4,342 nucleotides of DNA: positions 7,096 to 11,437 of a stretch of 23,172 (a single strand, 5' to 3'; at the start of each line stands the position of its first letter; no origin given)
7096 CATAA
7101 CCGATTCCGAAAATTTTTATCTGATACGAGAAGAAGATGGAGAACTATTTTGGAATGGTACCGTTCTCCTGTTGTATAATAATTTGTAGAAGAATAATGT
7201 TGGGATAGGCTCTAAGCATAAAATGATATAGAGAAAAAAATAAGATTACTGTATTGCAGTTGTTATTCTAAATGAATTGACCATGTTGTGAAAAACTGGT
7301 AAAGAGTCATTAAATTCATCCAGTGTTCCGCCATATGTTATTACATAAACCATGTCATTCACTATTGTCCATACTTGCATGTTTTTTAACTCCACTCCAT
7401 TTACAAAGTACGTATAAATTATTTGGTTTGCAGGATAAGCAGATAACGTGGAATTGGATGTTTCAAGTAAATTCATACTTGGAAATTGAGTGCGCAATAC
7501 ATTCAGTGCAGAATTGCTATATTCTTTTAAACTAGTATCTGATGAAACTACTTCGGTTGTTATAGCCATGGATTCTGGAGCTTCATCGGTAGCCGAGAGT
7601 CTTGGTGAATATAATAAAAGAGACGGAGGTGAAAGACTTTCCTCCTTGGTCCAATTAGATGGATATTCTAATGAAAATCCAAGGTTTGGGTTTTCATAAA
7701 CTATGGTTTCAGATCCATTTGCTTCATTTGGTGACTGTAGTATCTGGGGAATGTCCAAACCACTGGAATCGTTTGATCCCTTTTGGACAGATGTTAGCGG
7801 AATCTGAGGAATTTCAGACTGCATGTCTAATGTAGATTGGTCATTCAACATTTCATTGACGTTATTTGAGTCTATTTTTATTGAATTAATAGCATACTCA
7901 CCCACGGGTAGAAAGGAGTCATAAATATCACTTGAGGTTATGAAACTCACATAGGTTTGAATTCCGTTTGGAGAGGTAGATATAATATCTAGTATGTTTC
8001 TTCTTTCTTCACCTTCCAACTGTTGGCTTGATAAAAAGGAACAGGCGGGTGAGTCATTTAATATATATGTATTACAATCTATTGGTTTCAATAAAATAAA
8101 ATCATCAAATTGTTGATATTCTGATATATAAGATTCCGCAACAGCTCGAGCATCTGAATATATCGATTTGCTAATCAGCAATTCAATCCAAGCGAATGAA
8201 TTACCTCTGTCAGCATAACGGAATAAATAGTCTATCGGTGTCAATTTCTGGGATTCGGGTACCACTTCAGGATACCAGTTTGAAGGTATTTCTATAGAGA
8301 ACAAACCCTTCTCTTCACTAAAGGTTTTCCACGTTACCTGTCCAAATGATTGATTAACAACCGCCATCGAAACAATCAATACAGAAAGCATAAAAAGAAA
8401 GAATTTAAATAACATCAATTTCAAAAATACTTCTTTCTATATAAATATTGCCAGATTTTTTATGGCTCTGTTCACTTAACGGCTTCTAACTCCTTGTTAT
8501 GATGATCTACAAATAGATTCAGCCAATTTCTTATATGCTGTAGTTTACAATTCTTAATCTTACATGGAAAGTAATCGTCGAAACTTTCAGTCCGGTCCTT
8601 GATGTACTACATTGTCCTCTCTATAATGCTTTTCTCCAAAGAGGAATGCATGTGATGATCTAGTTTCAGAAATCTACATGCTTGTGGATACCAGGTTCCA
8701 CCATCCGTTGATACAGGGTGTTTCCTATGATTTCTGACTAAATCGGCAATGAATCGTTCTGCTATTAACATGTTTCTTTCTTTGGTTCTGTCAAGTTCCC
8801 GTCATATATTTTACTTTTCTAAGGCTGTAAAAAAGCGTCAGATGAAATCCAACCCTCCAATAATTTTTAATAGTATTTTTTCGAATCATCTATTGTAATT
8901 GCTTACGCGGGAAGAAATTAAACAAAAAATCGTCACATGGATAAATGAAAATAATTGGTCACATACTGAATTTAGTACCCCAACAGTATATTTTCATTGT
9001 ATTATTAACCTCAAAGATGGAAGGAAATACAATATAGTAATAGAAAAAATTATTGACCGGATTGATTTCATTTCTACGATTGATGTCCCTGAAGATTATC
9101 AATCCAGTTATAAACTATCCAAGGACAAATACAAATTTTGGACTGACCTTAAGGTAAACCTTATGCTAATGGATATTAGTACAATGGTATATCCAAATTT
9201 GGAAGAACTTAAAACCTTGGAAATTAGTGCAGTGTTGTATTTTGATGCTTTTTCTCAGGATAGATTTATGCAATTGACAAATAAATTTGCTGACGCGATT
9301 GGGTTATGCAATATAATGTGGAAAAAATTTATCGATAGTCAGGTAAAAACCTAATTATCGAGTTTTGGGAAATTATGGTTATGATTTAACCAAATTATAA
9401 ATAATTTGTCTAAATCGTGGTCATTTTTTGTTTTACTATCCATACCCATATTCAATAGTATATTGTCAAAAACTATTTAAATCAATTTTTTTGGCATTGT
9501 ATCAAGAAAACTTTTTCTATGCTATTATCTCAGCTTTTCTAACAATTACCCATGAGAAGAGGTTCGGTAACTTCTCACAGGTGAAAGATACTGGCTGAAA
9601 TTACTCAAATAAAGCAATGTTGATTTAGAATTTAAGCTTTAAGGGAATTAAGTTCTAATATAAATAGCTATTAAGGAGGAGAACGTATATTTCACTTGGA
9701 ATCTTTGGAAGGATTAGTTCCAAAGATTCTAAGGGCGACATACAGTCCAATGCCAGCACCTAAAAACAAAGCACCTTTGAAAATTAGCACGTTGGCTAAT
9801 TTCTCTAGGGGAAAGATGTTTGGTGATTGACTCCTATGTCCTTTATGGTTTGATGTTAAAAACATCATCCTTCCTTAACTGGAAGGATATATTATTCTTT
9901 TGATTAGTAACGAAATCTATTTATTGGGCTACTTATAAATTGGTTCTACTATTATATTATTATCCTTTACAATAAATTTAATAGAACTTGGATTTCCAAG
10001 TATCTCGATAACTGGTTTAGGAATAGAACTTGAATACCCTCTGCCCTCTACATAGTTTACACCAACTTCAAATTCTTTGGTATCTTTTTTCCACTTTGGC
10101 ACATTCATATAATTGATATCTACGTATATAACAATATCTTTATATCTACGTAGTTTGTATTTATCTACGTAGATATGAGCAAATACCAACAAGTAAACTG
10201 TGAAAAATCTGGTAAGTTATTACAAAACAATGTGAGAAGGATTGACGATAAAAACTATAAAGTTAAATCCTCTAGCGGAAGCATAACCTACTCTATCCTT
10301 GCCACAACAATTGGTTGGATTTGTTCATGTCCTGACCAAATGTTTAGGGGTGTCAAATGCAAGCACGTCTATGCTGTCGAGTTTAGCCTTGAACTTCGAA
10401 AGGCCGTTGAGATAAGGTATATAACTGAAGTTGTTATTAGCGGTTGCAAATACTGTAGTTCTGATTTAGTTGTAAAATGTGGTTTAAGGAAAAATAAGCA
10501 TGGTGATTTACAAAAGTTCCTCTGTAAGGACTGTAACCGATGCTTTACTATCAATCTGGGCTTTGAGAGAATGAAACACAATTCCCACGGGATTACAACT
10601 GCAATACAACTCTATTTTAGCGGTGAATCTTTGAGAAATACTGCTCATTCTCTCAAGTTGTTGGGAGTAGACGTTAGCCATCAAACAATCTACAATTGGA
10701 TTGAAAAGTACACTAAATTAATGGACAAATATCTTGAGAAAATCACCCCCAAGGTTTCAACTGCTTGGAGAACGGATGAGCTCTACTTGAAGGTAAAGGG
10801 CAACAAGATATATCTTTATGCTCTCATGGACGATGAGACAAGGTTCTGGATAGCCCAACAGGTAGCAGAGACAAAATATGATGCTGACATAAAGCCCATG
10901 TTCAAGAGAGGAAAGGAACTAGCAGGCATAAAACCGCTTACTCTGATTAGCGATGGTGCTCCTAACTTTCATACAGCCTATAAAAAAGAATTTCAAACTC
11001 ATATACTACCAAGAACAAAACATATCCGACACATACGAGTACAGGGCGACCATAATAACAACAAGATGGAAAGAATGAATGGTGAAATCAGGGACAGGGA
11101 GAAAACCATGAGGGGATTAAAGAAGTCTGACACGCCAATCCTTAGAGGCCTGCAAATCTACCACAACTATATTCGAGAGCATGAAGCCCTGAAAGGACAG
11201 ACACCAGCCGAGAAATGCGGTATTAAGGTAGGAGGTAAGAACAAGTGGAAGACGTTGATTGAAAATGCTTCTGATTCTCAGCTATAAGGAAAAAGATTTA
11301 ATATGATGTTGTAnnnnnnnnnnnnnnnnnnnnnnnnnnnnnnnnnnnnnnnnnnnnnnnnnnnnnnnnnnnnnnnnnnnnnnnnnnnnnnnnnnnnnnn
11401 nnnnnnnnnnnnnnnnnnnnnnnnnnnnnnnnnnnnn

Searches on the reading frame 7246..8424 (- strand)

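Call 93: search_protein_families(library=pfam, proteins=[window:7246-8424:-], max_evalue=0.01)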
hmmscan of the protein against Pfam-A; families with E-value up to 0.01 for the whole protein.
window:7246-8424:- (392 aa): 3 families
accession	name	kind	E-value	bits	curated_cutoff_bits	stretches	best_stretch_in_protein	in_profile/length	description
PF18933.6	PsbP_2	-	8.9e-10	39.3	27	1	230-387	34-184/184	PsbP-like protein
PF08786.17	DcrB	-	6.4e-05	23.5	27.2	1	281-364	24-107/127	DcrB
PF01789.22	PsbP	-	0.00028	21.4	23.5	0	241-387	4-155/155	PsbP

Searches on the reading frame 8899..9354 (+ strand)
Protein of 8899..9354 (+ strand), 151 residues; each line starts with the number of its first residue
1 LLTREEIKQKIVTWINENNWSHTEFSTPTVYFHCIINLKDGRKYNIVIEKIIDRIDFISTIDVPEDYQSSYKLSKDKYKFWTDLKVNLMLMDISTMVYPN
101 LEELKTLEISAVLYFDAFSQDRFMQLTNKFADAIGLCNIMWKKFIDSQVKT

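Call 93: search_protein_families(library=pfam, proteins=[window:8899-9354:+], max_evalue=0.01)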
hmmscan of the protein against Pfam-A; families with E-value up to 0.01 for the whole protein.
window:8899-9354:+ (151 aa): 1 family
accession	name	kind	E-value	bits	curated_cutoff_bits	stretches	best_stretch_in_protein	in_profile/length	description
PF10061.14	DUF2299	-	1.7e-08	34.7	22.8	1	10-134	1-131/138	Uncharacterized conserved protein (DUF2299)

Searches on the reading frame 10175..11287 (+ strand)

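Call 4: search_protein_families(library=pfam, proteins=[window:10175-11287:+], max_evalue=0.01)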
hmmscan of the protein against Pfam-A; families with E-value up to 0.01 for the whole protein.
window:10175-11287:+ (370 aa): 3 families
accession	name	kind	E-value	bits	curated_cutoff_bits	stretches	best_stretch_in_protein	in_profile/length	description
PF13610.12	DDE_Tnp_IS240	-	9.3e-16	58.7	27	1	196-331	2-134/139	DDE domain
PF00665.32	rve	-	0.00013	22.6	32.6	1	196-266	6-79/102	Integrase core domain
PF04434.22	SWIM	-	0.00068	19.6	19.6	1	50-71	15-36/38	SWIM zinc finger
